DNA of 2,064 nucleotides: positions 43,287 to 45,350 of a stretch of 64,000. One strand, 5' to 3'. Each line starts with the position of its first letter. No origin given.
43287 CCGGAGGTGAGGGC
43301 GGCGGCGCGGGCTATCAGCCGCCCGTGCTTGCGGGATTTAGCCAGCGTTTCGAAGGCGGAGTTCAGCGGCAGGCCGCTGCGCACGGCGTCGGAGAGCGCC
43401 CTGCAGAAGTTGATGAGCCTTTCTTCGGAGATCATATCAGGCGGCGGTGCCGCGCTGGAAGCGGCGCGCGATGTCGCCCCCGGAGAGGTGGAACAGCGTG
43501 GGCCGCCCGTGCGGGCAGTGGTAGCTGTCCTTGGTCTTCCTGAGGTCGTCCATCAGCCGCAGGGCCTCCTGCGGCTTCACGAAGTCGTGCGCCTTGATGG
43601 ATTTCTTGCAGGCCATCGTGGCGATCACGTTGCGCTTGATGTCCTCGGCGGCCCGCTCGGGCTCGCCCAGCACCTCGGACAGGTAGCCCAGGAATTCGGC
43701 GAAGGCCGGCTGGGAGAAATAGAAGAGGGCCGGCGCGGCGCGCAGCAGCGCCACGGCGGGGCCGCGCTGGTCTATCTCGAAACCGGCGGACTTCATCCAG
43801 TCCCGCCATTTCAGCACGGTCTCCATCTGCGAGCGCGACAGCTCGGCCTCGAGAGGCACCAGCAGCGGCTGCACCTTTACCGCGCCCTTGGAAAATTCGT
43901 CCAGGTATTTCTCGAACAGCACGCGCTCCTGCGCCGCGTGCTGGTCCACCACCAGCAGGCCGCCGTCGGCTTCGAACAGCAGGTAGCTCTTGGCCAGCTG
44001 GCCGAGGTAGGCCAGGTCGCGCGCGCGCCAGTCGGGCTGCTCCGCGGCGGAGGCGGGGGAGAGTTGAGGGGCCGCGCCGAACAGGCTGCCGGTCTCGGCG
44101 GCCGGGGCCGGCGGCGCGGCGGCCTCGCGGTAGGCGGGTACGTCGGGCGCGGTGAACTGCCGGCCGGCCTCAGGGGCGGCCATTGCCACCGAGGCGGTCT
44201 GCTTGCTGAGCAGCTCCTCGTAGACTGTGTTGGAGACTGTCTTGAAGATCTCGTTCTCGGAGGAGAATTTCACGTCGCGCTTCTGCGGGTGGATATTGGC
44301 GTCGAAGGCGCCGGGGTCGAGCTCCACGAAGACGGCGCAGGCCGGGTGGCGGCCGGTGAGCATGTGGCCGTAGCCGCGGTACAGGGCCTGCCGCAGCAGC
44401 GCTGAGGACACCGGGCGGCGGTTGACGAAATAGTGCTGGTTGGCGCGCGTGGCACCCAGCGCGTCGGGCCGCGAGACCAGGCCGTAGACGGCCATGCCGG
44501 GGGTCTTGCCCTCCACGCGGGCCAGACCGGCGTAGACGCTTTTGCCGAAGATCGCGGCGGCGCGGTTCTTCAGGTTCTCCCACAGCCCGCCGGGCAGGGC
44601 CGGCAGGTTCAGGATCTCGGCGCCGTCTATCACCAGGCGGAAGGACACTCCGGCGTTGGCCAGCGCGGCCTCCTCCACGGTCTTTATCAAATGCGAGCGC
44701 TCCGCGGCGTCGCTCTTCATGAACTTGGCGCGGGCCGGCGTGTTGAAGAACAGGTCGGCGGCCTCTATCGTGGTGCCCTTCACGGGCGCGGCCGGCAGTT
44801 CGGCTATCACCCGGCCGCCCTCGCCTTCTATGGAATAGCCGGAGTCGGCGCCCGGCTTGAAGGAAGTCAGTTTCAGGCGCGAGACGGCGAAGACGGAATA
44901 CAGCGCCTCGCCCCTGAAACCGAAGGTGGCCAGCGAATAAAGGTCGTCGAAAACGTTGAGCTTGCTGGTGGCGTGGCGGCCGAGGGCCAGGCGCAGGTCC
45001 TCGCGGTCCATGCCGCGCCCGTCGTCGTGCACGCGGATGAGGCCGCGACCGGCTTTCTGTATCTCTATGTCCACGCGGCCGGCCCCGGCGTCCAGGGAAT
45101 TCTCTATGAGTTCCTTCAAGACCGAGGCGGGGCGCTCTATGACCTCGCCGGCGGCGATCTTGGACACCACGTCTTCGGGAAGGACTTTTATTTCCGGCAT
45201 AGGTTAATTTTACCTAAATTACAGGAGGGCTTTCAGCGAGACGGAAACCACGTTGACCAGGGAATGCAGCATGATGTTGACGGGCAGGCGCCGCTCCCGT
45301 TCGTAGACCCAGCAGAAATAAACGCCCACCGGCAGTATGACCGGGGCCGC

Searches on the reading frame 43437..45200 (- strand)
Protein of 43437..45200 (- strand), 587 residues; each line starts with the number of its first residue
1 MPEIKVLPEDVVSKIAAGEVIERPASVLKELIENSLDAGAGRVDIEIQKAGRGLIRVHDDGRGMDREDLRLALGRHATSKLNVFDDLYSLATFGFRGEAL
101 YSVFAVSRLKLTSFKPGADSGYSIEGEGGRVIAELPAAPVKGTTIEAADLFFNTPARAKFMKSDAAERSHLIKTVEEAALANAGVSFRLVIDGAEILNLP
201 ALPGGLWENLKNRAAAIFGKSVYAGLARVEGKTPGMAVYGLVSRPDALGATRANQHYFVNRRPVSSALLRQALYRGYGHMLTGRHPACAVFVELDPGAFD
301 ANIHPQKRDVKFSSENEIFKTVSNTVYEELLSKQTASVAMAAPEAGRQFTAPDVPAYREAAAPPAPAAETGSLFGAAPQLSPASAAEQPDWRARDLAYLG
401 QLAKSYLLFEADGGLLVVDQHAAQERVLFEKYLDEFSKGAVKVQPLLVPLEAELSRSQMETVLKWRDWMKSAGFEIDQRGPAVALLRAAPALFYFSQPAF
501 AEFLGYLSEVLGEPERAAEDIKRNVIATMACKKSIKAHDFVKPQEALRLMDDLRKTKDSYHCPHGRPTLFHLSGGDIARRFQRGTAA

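Call 20: search_protein_families(library=pfam, proteins=[window:43437-45200:-], max_evalue=0.00001)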
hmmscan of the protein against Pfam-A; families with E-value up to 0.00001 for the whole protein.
window:43437-45200:- (587 aa): 4 families
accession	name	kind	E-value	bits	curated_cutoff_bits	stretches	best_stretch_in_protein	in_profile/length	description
PF08676.16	MutL_C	-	1.7e-31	109.3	25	1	399-539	1-140/142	MutL C terminal dimerisation domain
PF01119.25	DNA_mis_repair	-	7.4e-28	97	26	1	215-330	2-118/119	DNA mismatch repair protein, C-terminal domain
PF13589.12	HATPase_c_3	-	3.2e-12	47.1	25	1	25-123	4-102/137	Histidine kinase-, DNA gyrase B-, and HSP90-like ATPase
PF02518.31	HATPase_c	-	8.1e-09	36.3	26.4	1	22-136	4-108/111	Histidine kinase-, DNA gyrase B-, and HSP90-like ATPase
